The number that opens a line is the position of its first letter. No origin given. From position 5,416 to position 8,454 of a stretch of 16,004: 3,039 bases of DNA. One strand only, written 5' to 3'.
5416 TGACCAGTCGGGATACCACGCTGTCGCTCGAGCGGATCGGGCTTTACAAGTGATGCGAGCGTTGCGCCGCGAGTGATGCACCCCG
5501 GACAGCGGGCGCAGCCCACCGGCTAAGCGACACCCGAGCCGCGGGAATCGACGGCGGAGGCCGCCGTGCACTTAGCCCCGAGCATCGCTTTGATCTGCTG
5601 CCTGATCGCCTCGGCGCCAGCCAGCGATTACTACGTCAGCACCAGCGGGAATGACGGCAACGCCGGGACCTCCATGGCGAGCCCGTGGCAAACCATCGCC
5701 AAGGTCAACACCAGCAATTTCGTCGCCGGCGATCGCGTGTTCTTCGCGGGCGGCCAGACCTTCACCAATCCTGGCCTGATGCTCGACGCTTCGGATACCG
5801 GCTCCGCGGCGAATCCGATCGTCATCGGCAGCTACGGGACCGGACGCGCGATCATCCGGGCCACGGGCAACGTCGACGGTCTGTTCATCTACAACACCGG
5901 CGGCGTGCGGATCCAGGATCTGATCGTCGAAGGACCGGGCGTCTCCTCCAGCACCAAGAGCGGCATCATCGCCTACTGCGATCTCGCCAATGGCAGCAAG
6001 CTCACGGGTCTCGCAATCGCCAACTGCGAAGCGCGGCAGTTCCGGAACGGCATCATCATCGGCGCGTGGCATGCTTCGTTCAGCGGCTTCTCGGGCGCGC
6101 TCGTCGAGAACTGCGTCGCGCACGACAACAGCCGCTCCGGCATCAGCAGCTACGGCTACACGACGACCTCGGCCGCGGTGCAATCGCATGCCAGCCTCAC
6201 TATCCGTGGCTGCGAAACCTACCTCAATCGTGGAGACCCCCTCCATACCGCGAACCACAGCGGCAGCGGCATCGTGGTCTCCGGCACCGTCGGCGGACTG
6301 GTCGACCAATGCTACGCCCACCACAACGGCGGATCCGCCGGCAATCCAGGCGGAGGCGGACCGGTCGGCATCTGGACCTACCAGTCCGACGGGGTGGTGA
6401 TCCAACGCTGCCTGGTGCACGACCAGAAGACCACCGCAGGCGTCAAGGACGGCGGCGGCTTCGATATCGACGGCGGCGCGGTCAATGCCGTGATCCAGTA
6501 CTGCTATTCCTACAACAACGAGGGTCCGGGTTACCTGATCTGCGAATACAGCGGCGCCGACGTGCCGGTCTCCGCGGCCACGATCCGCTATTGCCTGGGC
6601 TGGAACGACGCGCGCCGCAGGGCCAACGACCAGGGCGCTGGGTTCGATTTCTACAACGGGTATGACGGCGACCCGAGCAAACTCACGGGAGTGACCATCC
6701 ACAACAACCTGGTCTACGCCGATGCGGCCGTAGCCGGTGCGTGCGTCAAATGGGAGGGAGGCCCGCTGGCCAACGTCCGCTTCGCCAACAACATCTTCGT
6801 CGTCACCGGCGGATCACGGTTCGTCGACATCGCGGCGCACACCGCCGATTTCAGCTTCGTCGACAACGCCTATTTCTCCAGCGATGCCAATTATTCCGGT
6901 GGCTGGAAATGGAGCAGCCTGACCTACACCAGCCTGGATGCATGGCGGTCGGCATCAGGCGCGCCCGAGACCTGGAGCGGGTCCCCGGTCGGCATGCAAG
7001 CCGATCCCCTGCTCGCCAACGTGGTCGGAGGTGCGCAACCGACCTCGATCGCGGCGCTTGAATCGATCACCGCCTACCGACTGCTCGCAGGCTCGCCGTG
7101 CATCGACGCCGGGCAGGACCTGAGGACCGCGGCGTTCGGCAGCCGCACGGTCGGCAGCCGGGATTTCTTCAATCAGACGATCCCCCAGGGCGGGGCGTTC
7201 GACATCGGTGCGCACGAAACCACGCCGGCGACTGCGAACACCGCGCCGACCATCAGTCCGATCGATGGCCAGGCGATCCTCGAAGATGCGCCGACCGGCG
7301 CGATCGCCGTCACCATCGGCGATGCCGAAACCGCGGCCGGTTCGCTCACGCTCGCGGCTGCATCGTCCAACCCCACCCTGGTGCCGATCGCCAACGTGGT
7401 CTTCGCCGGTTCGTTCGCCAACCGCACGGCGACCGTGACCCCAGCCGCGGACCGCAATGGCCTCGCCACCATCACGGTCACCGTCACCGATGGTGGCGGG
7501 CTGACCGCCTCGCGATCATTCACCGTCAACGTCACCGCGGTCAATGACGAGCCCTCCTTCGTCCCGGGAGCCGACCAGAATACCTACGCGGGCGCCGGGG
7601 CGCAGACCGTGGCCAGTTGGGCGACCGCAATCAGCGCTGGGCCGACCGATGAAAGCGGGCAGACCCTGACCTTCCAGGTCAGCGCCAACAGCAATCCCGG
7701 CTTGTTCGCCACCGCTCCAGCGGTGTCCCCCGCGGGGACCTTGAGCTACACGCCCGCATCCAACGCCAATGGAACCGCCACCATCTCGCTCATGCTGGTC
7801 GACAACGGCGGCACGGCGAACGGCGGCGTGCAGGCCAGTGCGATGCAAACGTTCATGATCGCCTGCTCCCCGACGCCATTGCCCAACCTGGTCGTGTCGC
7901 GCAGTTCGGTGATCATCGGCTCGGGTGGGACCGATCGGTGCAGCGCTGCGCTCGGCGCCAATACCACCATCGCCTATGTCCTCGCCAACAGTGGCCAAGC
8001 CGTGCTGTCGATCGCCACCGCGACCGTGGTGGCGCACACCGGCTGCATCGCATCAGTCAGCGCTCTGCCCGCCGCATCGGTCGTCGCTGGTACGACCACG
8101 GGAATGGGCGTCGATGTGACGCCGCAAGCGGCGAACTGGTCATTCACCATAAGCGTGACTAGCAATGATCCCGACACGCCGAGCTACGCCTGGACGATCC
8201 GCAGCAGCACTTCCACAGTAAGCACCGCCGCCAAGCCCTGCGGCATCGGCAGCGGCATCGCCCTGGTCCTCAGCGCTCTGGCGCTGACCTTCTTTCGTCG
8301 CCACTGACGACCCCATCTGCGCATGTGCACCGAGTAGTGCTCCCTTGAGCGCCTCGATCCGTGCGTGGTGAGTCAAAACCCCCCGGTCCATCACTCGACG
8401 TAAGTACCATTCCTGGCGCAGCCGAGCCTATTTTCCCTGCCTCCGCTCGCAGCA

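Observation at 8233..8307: Beta-helix protein ends in a tripartite sorting-signal-like tail (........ / TM helix / RRH) without a PEP motif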

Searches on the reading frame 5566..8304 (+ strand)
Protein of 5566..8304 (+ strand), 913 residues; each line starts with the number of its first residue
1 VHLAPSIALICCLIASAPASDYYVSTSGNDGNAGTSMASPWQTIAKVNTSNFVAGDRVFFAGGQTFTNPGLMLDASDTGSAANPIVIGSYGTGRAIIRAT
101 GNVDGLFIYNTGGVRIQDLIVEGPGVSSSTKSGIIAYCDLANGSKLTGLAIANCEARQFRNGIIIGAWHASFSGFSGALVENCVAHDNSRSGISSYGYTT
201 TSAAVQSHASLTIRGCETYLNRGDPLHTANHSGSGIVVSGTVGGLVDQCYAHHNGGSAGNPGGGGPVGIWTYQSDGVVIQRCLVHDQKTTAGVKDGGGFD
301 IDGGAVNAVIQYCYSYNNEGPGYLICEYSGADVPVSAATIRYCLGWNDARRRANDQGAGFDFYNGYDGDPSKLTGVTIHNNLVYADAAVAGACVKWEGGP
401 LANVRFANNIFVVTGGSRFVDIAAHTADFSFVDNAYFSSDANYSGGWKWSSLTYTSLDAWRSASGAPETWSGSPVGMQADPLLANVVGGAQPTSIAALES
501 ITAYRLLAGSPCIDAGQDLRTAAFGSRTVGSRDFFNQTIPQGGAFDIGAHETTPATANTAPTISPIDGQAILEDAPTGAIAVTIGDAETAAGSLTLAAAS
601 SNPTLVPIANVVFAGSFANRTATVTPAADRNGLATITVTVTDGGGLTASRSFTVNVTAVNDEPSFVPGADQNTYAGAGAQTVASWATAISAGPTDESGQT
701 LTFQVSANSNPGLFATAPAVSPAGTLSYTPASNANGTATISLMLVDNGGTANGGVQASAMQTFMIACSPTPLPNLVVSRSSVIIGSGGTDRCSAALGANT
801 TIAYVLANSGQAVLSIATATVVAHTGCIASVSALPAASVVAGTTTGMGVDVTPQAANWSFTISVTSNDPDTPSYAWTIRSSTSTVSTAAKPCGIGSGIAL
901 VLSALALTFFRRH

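Call 8: search_protein_families(library=ncbifam, proteins=[window:5566-8304:+], max_evalue=1)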
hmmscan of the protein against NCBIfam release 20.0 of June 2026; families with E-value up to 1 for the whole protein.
window:5566-8304:+ (913 aa): 3 families
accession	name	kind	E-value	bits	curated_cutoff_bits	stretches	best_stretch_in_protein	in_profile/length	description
NF012211.1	tand_rpt_95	domain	3.4e-12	46.1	90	2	620-664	48-92/98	tandem-95 repeat protein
NF041518.1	choice_anch_Q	domain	5.1e-06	26.6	25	1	504-552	17-57/58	choice-of-anchor Q domain-containing protein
NF041425.1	OS_HP2_seleno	subfamily_domain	0.057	13.8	100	1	797-880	14-95/98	OS_HP2 family (seleno)protein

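Call 9: search_protein_families(library=pfam, proteins=[window:5566-8304:+], max_evalue=0.1)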
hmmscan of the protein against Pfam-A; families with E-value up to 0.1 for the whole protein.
window:5566-8304:+ (913 aa): 5 families
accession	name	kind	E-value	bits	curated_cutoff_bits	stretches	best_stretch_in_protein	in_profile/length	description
PF13229.12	Beta_helix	-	2.4e-13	50.4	25.9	2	228-326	40-121/158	Right handed beta helix region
PF17892.7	Cadherin_5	-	5.2e-09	36.3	26.5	2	619-657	60-98/98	Cadherin-like domain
PF17963.7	Big_9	-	1.8e-07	32.4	23.6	2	558-655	1-89/89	Bacterial Ig domain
PF16318.11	DUF4957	-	0.015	15.6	30.8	0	111-193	41-119/142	Domain of unknown function (DUF4957)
PF05345.18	He_PIG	-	0.02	15.8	24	1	625-657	64-96/96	Putative Ig domain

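Call 10: find_encoding_contigs(protein=window:5566-8304:+, flank=10000, max_places=6)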
Protein window:5566-8304:+ (913 aa): 1 contig read that carries it; 1 place shown.
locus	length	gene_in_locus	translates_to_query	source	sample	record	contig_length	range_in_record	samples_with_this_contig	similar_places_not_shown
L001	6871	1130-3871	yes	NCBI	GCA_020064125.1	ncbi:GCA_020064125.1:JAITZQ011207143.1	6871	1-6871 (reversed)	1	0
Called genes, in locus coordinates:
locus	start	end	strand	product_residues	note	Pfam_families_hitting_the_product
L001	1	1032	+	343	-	?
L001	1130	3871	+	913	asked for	PF17963:Big_9 (faint), PF13229:Beta_helix (weak), PF17892:Cadherin_5 (faint)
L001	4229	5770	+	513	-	PF12951:PATR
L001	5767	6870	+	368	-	?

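Call 11: find_homologous_proteins(query=window:5566-8304:+, max_evalue=0.00001)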
Query window:5566-8304:+ (913 aa): 960 proteins with E <= 0.00001 among 8000 candidates; the best 120 are listed.
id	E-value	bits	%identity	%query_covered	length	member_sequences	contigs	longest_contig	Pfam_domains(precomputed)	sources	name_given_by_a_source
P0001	0.0e+0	2010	100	100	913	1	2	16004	PF13229.13,PF17963.8,PF17892.8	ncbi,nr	ncbi:MAG: right-handed parallel beta-helix repeat-containing protein [Planctomycetes bacterium]|nr:r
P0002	1.4e-208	714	57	62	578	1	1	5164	PF13229.13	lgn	-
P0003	1.1e-204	701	59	59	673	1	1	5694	PF13229.13,PF09479.17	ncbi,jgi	jgi:hypothetical protein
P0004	3.4e-203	696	47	81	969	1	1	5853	PF13229.13,PF09479.17,PF17963.8,PF17892.8,PF19077.7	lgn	-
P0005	1.4e-202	694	52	71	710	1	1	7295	PF13229.13,PF03160.21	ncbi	-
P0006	4.0e-197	676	56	62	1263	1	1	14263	PF07081.19,PF07679.23,PF13895.13,PF13927.13,PF00047.32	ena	-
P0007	3.4e-196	673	55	63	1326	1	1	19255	PF13229.13,PF09479.17,PF17973.8,PF09430.17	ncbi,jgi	jgi:uncharacterized repeat protein (TIGR02543 family)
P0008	1.4e-195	671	40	60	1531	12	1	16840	PF13229.13,PF13385.14,PF02973.23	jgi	jgi:hypothetical protein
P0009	1.8e-195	670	57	59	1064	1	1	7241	PF13229.13,PF09479.17,PF17963.8,PF17892.8,PF17803.8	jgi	jgi:hypothetical protein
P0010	1.2e-190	654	55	61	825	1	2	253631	PF07679.23,PF13229.13,PF13895.13,PF13927.13,PF22842.4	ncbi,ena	ncbi:MAG: right-handed parallel beta-helix repeat-containing protein [Planctomycetota bacterium]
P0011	7.6e-190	652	51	70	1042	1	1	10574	PF07081.19,PF13229.13,PF03160.21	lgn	-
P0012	2.4e-188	647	54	60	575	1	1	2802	PF13229.13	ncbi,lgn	-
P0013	2.6e-187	643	54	60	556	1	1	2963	PF13229.13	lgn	-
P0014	5.0e-187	642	53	61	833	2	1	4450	PF07679.23,PF13229.13,PF13927.13,PF22842.4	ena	-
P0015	9.3e-185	635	38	59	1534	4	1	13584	PF13229.13,PF13385.14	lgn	-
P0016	1.0e-179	618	52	58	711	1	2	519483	PF13229.13,PF22842.4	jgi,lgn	jgi:hypothetical protein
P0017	1.8e-175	604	52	59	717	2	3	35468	PF13229.13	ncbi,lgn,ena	-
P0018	2.6e-175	604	44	82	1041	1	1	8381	PF13229.13,PF14200.13,PF00652.29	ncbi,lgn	-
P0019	3.3e-172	593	47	65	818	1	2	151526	PF16318.12,PF00754.32,PF13229.13,PF22633.4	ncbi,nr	ncbi:MAG: discoidin domain-containing protein [Verrucomicrobia bacterium]|nr:discoidin domain-contai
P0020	2.1e-169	584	51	60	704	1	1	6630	PF13229.13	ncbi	-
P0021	3.1e-164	567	48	61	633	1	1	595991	PF13229.13,PF22842.4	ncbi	-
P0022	8.5e-162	559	47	61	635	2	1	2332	PF13229.13,PF22842.4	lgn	-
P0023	1.6e-159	551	50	58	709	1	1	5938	PF13229.13,PF22842.4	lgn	-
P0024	1.7e-150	521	48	58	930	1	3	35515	PF16318.12,PF13229.13,PF00041.28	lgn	-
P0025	2.3e-139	485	48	58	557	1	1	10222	PF13229.13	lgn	-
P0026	2.5e-138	481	46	58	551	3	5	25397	PF13229.13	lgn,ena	-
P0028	2.9e-136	474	46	58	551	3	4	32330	PF13229.13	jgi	jgi:hypothetical protein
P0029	6.4e-136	473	46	58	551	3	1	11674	PF13229.13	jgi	jgi:Right handed beta helix region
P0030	7.1e-135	470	46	59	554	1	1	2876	PF13229.13,PF22842.4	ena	-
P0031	2.3e-133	465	43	60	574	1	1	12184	PF13229.13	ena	-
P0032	4.9e-133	464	45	58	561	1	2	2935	PF13229.13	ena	-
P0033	1.3e-128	449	56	41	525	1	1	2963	PF13229.13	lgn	-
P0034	1.4e-128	449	45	61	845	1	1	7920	PF13229.13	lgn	-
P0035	1.9e-127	445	42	59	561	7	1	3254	PF13229.13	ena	-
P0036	1.8e-126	442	45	59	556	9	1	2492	PF13229.13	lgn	-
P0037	2.7e-123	431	43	58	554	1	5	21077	PF13229.13,PF22842.4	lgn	-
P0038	4.9e-123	431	44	57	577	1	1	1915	PF13229.13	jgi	-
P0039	2.8e-120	421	38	84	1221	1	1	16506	PF13229.13,PF00801.27,PF17963.8,PF17892.8,PF17957.8,PF17803.8,PF16184.12,PF18911.7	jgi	jgi:hypothetical protein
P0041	1.2e-118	416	41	60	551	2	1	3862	PF13229.13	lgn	-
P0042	1.5e-113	399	42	59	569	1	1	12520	PF13229.13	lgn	-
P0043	1.9e-112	396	44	60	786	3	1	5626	-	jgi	jgi:hypothetical protein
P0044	1.8e-111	392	44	60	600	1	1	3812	PF13229.13,PF22842.4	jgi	jgi:hypothetical protein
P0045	4.0e-109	385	39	72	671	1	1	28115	PF13229.13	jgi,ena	-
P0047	3.2e-108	382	43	61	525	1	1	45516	PF13229.13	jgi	jgi:hypothetical protein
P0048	1.0e-107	380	41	59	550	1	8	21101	PF13229.13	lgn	-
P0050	2.9e-107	378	40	58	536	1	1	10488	PF13229.13,PF05048.20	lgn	-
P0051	1.0e-106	377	39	74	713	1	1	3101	PF13229.13,PF22352.3,PF02368.25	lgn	-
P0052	2.1e-106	376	40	60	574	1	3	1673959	PF13229.13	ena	-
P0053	1.1e-104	370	40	61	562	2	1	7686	PF13229.13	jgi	jgi:hypothetical protein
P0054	1.2e-104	370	39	70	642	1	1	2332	PF13229.13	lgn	-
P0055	1.9e-104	369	41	71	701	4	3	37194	PF13229.13,PF22352.3,PF00801.27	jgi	jgi:hypothetical protein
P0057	6.2e-104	367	39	61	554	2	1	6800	PF13229.13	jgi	jgi:hypothetical protein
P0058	8.5e-104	367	40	64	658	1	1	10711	PF13229.13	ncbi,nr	ncbi:MAG: right-handed parallel beta-helix repeat-containing protein [Burkholderiales bacterium]|nr:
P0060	2.0e-102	362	41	59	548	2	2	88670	PF13229.13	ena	-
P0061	7.0e-102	361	39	55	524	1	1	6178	PF13229.13,PF22842.4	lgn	-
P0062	1.7e-101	359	38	63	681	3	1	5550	PF13229.13,PF22842.4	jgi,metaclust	metaclust:\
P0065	2.4e-101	359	41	58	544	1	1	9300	PF13229.13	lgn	-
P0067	1.1e-100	357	40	60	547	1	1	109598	PF13229.13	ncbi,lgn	-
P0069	2.3e-100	356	37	63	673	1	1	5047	PF13229.13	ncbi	-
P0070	3.5e-100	355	39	60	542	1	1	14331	PF13229.13,PF22842.4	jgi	jgi:hypothetical protein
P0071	3.7e-100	355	41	59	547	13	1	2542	PF13229.13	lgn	-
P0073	5.2e-99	351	38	58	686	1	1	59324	PF13229.13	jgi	jgi:hypothetical protein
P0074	6.6e-99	351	38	58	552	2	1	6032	PF13229.13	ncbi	-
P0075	1.0e-98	350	39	60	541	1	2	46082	PF13229.13,PF22842.4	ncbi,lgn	-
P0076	1.2e-98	350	39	61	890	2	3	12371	PF13229.13,PF00041.28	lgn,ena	-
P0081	5.8e-98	348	38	68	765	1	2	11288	PF13229.13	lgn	-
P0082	5.9e-98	348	39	58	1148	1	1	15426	PF13229.13,PF22842.4,PF00041.28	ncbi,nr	ncbi:MAG: right-handed parallel beta-helix repeat-containing protein [Kiritimatiellae bacterium]|nr:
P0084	3.8e-97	345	38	59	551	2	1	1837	PF13229.13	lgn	-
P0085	5.7e-97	344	37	60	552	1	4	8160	PF13229.13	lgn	-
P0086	6.5e-97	344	38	59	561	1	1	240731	PF13229.13,PF22842.4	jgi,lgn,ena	-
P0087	8.0e-97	344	40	59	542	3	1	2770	PF13229.13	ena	-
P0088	1.2e-96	343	38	59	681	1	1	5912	PF13229.13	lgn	-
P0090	2.0e-96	342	39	58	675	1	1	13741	PF13229.13,PF22842.4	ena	-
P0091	2.6e-96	342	39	60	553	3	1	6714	PF13229.13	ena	-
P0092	3.9e-96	342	39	61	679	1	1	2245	PF13229.13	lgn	-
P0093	6.0e-96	341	39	59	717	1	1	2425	PF13229.13,PF18962.8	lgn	-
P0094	6.2e-96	341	39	62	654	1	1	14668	PF13229.13,PF22842.4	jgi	-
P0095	9.7e-96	340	35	72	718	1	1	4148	PF13229.13,PF22352.3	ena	-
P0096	1.7e-95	339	37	61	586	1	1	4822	PF13229.13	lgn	-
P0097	1.8e-95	339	38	69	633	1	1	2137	PF13229.13,PF22842.4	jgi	jgi:hypothetical protein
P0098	2.6e-95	339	41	60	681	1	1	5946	PF13229.13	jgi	jgi:hypothetical protein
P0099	2.8e-95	339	38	58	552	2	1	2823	PF13229.13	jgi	-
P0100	3.3e-95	338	38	60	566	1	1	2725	PF13229.13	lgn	-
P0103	1.2e-94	337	39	59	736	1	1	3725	PF18962.8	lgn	-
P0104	1.5e-94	336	39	58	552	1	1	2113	PF13229.13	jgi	jgi:hypothetical protein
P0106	1.5e-94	336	39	58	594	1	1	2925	PF13229.13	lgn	-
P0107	8.1e-94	334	39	59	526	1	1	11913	PF13229.13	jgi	jgi:hypothetical protein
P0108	9.4e-94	334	39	60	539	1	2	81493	PF13229.13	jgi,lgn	-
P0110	2.3e-93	332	39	61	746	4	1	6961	PF16655.13,PF13229.13,PF00041.28,PF16656.12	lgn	-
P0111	2.6e-93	332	35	62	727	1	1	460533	PF13229.13,PF18962.8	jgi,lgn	jgi:hypothetical protein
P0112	2.8e-93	332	39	59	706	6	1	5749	PF13229.13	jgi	jgi:hypothetical protein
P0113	3.7e-93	332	36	59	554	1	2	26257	PF13229.13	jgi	jgi:Right handed beta helix region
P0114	3.8e-93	332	37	58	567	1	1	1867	PF13229.13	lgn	-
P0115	3.9e-93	332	37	61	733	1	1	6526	PF13229.13,PF18962.8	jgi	jgi:hypothetical protein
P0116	7.9e-93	331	39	59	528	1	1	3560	PF13229.13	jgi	-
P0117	8.9e-93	330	38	60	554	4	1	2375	PF13229.13,PF22842.4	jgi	jgi:hypothetical protein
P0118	1.3e-92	330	40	60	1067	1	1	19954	PF13229.13,PF00415.25,PF18998.7,PF13540.13,PF25390.2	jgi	-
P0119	1.4e-92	330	40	59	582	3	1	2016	PF13229.13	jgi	jgi:hypothetical protein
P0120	1.5e-92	330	38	60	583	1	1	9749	PF13229.13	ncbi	-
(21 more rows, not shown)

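Call 21: find_encoding_contigs(protein=P0007, flank=10000, max_places=3)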
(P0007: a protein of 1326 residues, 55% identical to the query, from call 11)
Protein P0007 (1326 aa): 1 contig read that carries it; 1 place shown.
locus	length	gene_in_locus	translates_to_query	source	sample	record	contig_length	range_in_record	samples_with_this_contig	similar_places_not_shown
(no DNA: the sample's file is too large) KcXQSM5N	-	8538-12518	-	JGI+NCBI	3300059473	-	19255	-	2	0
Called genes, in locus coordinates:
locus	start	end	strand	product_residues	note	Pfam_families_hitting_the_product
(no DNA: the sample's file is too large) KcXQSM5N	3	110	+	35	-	?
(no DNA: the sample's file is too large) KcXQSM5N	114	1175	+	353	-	PF00528:BPD_transp_1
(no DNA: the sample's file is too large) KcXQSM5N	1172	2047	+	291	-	PF00005:ABC_tran, PF13304:AAA_21 (faint)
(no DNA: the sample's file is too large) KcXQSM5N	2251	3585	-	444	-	PF06965:Na_H_antiport_1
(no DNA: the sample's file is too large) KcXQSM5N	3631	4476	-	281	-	-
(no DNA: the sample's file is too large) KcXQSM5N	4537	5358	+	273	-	PF01149:Fapy_DNA_glyco, PF06831:H2TH, PF06827:zf-FPG_IleRS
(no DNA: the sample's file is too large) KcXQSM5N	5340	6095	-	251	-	PF01370:Epimerase (faint)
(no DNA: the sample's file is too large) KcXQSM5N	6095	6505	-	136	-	PF02577:BFN_dom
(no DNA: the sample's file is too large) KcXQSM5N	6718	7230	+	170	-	PF04542:Sigma70_r2, PF08281:Sigma70_r4_2 (weak)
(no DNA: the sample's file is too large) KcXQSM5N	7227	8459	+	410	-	PF04773:FecR, PF03425:CBM_11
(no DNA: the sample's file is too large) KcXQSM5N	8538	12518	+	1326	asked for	PF13229:Beta_helix, PF09479:Flg_new, PF17973:bMG10 (faint), PF09479:Flg_new, PF09430:EMC7_beta-sandw (faint)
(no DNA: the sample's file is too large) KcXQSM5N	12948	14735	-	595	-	-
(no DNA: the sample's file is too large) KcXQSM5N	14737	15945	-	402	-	PF02746:MR_MLE_N, PF13378:MR_MLE_C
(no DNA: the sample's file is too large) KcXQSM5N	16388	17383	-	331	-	-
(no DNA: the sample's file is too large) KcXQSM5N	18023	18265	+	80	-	-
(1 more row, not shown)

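Call 22: find_encoding_contigs(protein=P0009, flank=10000, max_places=3)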
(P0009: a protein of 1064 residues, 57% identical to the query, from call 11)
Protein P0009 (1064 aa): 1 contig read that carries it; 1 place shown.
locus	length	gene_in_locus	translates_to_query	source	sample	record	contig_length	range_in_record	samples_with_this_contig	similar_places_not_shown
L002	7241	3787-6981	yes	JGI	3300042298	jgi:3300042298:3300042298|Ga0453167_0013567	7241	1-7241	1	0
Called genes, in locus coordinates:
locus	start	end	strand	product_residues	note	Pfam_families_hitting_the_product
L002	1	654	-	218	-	?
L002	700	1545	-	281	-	-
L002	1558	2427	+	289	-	PF01149:Fapy_DNA_glyco, PF06831:H2TH, PF06827:zf-FPG_IleRS (weak)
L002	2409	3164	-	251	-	PF01370:Epimerase (weak)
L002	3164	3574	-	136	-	PF02577:BFN_dom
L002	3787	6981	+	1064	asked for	PF13229:Beta_helix, PF09479:Flg_new, PF17892:Cadherin_5, PF17963:Big_9, PF17803:Cadherin_4, PF17892:Cadherin_5, PF17963:Big_9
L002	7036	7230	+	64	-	-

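Call 30: find_related_loci(query=A2, collection=genome_contigs, flank=10000)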
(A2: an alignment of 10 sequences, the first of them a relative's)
Query A2 (913 aa) in genome_contigs; peptide patterns used: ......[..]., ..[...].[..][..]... (x = any residue, [..] = any of these).
599 stretches matched a pattern (row limit reached: there are more); 449 encode a relative of the query (tblastn E <= 1e-3); the best 80 are kept; 80 distinct loci.
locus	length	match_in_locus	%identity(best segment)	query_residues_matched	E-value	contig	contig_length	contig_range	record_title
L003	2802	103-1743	54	13-557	0e+0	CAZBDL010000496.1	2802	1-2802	MAG TPA_asm: uncultured Victivallales bacterium isolate SRP093185_co1_15 genome assembly, contig: NODE_26398_length_2802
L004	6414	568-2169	46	15-551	3e-116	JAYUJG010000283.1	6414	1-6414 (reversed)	MAG: Acidobacteriaceae bacterium isolate GFS_895 GFS_895_282, whole genome shotgun sequence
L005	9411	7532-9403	39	15-667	6e-105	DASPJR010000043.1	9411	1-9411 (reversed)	MAG TPA_asm: Planctomycetota bacterium isolate SMAG_U12015 k141_962218, whole genome shotgun sequence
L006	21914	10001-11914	38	3-656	2e-92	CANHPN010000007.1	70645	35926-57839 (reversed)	MAG: Akkermansiaceae bacterium isolate RE-20apr16-423 genome assembly, contig: RE-20APR16-C128, whole genome shotgun seq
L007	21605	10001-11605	39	3-551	2e-90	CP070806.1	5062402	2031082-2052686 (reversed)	MAG: Phycisphaerales bacterium isolate bin1297 chromosome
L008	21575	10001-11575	39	18-554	3e-90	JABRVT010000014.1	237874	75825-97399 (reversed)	MAG: Candidatus Brocadia sp. isolate MAG-01r c_000000000014, whole genome shotgun sequence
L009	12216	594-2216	39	15-566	5e-89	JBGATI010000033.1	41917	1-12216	MAG: Gemmatimonadales bacterium isolate MAG_AAO_H10.65 AAOH10-65_opera_contig_3450, whole genome shotgun sequence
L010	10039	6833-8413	37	22-551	2e-87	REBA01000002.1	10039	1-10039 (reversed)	MAG: Cytophagales bacterium isolate PH2015_01D_33_11 PH2015_01D_scaffold_2189, whole genome shotgun sequence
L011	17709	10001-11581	38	22-551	2e-87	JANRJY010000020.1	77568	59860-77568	MAG: Bacteroidota bacterium isolate bins.359 k141_2835628, whole genome shotgun sequence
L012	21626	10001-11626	39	9-559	2e-87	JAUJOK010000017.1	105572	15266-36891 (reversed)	MAG: Armatimonadaceae bacterium isolate YX3bin16 opera_contig_426, whole genome shotgun sequence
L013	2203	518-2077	39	16-551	6e-91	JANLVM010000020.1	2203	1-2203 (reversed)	MAG: Gemmatimonadaceae bacterium isolate OTE_21_metabat_139 OTE_21_k141_2064599, whole genome shotgun sequence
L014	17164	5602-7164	39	15-551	5e-86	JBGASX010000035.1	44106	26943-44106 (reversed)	MAG: Gemmatimonadales bacterium isolate MAG_AAO_H125.10 AAOH125-10_opera_contig_2064, whole genome shotgun sequence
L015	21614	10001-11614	38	1-553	9e-85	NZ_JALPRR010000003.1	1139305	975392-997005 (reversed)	Pontibacter ruber strain JC213 Scaffold3_1, whole genome shotgun sequence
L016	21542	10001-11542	39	22-551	6e-85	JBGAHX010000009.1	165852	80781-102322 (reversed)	MAG: Gemmatimonadaceae bacterium isolate MAG_MBR_H125.88 MBRH125-88_opera_contig_547, whole genome shotgun sequence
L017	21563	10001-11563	39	17-552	1e-82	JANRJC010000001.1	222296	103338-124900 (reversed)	MAG: Bacteroidia bacterium isolate bins.86 k141_5138275, whole genome shotgun sequence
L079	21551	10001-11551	35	47-555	7e-69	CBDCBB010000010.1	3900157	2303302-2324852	MAG: Phycisphaeraceae bacterium isolate ac71d75b-ad6c-4cba-be0d-1cdc756c9577 genome assembly, contig: contig_10, whole g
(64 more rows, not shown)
